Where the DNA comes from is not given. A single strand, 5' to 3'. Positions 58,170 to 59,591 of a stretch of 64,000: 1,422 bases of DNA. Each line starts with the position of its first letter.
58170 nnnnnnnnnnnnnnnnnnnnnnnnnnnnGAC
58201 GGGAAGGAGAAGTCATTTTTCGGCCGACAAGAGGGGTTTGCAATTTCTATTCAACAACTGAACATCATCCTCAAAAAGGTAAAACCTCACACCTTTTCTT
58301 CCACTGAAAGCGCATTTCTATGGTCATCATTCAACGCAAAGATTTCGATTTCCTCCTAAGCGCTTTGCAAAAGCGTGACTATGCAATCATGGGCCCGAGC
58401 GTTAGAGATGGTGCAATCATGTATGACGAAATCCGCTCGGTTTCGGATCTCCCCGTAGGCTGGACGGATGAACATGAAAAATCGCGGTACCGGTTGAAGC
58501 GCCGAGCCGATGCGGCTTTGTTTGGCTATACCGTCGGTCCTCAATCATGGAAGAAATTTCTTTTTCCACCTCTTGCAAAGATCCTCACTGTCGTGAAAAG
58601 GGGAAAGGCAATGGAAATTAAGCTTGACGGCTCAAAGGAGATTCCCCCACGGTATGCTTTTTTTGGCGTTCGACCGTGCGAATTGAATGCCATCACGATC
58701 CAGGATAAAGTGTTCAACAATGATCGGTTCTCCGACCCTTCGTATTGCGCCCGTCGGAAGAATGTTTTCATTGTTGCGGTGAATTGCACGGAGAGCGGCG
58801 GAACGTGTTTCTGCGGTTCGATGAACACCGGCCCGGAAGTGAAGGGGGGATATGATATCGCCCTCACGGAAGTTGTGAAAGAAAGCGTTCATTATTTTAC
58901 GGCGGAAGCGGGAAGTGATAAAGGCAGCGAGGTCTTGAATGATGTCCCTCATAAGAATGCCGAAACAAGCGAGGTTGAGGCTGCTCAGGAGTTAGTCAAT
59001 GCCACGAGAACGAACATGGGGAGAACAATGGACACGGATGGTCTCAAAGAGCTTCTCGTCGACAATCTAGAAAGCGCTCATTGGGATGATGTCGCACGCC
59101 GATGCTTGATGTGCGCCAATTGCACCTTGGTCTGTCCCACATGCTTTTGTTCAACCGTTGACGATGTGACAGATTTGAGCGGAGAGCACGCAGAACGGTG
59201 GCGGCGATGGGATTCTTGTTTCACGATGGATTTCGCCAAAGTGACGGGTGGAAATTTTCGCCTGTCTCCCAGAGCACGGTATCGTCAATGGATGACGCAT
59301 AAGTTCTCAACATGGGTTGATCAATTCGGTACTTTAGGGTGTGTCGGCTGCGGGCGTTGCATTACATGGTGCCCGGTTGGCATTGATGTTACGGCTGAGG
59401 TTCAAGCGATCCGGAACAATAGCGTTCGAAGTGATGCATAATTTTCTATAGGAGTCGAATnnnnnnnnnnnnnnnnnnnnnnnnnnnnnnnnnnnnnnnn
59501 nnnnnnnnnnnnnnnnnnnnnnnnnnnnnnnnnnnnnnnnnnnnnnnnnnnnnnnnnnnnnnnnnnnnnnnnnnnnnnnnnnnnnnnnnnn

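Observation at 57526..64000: Group-3b-like NiFe hydrogenase cluster (hydB, hydG, hydD, hydA) with an inserted cNMP-binding gene, a YbaK-like gene and rubrerythrin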

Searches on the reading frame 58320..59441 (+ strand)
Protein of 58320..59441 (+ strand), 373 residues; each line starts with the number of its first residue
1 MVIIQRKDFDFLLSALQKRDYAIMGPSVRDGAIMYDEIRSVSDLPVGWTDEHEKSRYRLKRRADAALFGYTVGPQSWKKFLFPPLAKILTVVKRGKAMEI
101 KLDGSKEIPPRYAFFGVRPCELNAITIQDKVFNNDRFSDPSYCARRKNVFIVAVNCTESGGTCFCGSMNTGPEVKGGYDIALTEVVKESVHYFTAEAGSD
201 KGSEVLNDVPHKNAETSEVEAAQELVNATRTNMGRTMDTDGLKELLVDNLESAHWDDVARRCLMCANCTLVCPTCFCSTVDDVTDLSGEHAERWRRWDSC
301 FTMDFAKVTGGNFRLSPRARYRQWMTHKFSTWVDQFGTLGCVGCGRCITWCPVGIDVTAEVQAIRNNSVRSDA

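Call 3: search_protein_families(library=pfam, proteins=[window:58320-59441:+], max_evalue=0.01)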
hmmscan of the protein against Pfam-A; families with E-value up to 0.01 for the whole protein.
window:58320-59441:+ (373 aa): 13 families
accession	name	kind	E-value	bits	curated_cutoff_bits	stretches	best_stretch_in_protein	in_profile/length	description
PF17179.9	Fer4_22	-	3.2e-34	118.1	27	1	261-355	1-95/95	4Fe-4S dicluster domain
PF13183.11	Fer4_8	-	6.8e-07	30.2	27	1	259-355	2-68/68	4Fe-4S dicluster domain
PF13187.11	Fer4_9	-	1.2e-06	28.8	27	1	341-367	2-28/52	4Fe-4S dicluster domain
PF12838.12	Fer4_7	-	5.4e-06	27.2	27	1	335-355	32-52/52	4Fe-4S dicluster domain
PF13534.11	Fer4_17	-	7.9e-06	26.8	22.2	0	248-274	32-58/61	4Fe-4S dicluster domain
PF13237.11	Fer4_10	-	1e-05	25.8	25.5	1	340-364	8-30/53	4Fe-4S dicluster domain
PF13746.11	Fer4_18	-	1.5e-05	25.6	27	1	332-362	52-82/114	4Fe-4S dicluster domain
PF25160.1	LdpA_Fe-S-bd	-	0.00021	21.4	27.6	1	340-355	27-42/49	LdpA Fe-S cluster-binding domain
PF12797.12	Fer4_2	-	0.0008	19.7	24.5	1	340-353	9-22/22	4Fe-4S binding domain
PF14697.11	Fer4_21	-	0.00091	19.7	35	0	341-353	41-53/59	4Fe-4S dicluster domain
PF12837.12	Fer4_6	-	0.0012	19.1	25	0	341-354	9-22/24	4Fe-4S binding domain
PF13484.11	Fer4_16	-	0.0028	18.8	30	0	341-355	2-16/66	4Fe-4S double cluster binding domain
PF12798.12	Fer4_3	-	0.004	18.3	27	1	341-355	1-15/15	4Fe-4S binding domain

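Call 7: search_protein_families(library=ncbifam, proteins=[window:58320-59441:+], max_evalue=0.001)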
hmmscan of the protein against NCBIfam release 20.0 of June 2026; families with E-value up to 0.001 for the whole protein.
window:58320-59441:+ (373 aa): 7 families
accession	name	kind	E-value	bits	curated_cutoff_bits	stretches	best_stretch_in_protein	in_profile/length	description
NF040829.1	sulfhyd_ShyB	equivalog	5.3e-41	140.7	690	1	70-366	49-331/334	NAD(P)-dependent hydrogenase/sulfhydrogenase 2 subunit beta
NF040833.1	sulfhyd_HydB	equivalog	1.5e-38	132.6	750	1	74-364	54-335/367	NADPH-dependent hydrogenase/sulfhydrogenase 1 subunit beta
TIGR02910.1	sulfite_red_A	equivalog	1.6e-36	126.2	323.15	1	115-364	93-326/334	anaerobic sulfite reductase subunit AsrA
NF045796.1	DsrK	equivalog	5.2e-05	22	400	0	340-364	119-142/453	sulfate reduction electron transfer complex DsrMKJOP subunit DsrK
NF004616.0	PRK05950.1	subfamily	5.4e-05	22.5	228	0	332-370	197-235/238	succinate dehydrogenase iron-sulfur subunit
TIGR02512.1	FeFe_hydrog_A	subfamily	0.00031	19.7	405.95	0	336-354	47-65/375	[FeFe] hydrogenase, group A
TIGR01971.1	NuoI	subfamily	0.00042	19.9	113.05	0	334-361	38-65/121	NADH-quinone oxidoreductase, chain I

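Call 19: search_solved_structures(query=window:58320-59441:+, max_evalue=0.001)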
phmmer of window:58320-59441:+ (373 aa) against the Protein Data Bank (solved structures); distinct sequences matched with E-value up to 0.001: 3.
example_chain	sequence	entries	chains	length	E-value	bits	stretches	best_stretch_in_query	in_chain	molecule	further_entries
9nez_B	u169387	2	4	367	2.7e-32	115.8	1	77-362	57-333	Sulfhydrogenase 1 subunit beta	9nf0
8rvu_E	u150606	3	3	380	9.8e-05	25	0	231-281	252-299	Formate dehydrogenase, beta subunit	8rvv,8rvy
9t1s_M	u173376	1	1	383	0.00031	23.4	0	233-279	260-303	formate dehydrogenase (coenzyme F420)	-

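Call 27: search_solved_structures(query=window:58320-59441:+, max_evalue=1e-10, show_alignments=1)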
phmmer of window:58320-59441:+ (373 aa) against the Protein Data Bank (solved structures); distinct sequences matched with E-value up to 1e-10: 1.
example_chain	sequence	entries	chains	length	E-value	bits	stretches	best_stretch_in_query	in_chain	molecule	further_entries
9nez_B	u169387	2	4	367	2.7e-32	115.8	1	77-362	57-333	Sulfhydrogenase 1 subunit beta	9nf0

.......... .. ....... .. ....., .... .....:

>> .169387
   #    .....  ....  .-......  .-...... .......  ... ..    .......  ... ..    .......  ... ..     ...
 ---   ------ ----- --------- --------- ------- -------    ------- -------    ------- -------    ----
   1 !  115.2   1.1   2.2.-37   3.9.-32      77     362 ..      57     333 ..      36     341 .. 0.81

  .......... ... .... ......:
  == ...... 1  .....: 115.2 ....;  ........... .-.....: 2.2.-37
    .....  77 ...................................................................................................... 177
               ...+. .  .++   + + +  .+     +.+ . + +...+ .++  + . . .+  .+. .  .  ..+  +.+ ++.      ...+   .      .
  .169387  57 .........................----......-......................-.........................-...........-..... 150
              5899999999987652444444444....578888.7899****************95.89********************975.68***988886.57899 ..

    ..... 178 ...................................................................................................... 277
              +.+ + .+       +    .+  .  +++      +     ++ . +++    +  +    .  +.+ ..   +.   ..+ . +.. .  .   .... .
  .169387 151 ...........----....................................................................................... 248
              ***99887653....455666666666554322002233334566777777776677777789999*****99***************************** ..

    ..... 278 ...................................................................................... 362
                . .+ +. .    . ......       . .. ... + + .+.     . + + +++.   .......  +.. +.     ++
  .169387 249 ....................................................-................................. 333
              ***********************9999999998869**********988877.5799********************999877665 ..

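Call 29: find_related_loci(query=A2, collection=genome_contigs, flank=7000)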
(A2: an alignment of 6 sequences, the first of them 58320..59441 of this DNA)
Query A2 (373 aa) in genome_contigs; peptide patterns used: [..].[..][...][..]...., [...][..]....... (x = any residue, [..] = any of these).
600 stretches matched a pattern (row limit reached: there are more); 588 encode a relative of the query (tblastn E <= 1e-3); the best 80 are kept; 80 distinct loci.
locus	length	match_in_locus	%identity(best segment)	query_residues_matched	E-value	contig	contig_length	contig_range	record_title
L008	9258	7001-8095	60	4-368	4e-162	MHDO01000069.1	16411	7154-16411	MAG: Nitrospinae bacterium RIFCSPLOWO2_12_39_16 rifcsplowo2_12_sub10_scaffold_2457, whole genome shotgun sequence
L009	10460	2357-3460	59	2-370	4e-161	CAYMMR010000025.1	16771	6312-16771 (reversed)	MAG TPA_asm: uncultured Nitrospinota bacterium isolate binchicken_co21_483 genome assembly, contig: NODE_2027_length_167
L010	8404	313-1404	60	2-367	1e-160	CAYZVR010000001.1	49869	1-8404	MAG TPA_asm: uncultured Acidobacteriota bacterium isolate SRP119689_co1_316 genome assembly, contig: NODE_763_length_498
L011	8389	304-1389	58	2-365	1e-155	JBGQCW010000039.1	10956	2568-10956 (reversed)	MAG: Candidatus Acidiferrum sp. isolate OBJ2_061818_110_30 k141_1164781_length_10956_cov_73.2590, whole genome shotgun s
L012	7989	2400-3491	59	3-368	3e-155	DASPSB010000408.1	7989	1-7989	MAG TPA_asm: Candidatus Acidiferrales bacterium isolate SMAG_U12240 k141_1163857, whole genome shotgun sequence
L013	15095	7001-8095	57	2-368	3e-152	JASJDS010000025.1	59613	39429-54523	MAG: Calothrix sp. MO_192.B10 MO_192.c_106, whole genome shotgun sequence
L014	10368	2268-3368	60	3-371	2e-152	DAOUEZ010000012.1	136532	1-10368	MAG TPA_asm: Dehalococcoidia bacterium isolate N9_412 k139_1615808, whole genome shotgun sequence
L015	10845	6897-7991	59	1-367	8e-152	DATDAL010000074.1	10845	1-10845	MAG TPA_asm: Terrimicrobiaceae bacterium isolate SMAG_U95 k141_946521, whole genome shotgun sequence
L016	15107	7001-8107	57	3-373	8e-152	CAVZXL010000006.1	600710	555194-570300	MAG: Terriglobia bacterium isolate MFD01872.bin.2.165 genome assembly, contig: contig_30155, whole genome shotgun sequen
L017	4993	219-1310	57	2-367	6e-154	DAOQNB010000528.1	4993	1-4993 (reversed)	MAG TPA_asm: Acidobacteriota bacterium isolate AMR_MDS_0507 NODE_10184_length_4993_cov_8.110166, whole genome shotgun se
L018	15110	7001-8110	57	1-372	2e-151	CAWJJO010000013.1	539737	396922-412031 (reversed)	MAG: uncultured bacterium isolate MFD05674.bin.2.88 genome assembly, contig: contig_48941, whole genome shotgun sequence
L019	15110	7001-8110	55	2-373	4e-150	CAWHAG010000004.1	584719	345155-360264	MAG: Ignavibacteriota bacterium isolate MFD04408.bin.1.36 genome assembly, contig: contig_85649, whole genome shotgun se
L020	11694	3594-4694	58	3-368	2e-149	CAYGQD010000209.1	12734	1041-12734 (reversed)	MAG TPA_asm: uncultured Verrucomicrobiales bacterium isolate ERP117304_co3_220 genome assembly, contig: NODE_6903_length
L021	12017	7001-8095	56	1-367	2e-149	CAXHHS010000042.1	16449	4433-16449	MAG TPA_asm: uncultured bacterium isolate SRR12479933_metabat2_5 genome assembly, contig: ERZ4874384.239, whole genome s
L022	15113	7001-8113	56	2-373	2e-149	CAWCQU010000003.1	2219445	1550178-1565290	MAG: uncultured Acidobacteriota bacterium isolate MFD05377.bin.1.52 genome assembly, contig: contig_37665, whole genome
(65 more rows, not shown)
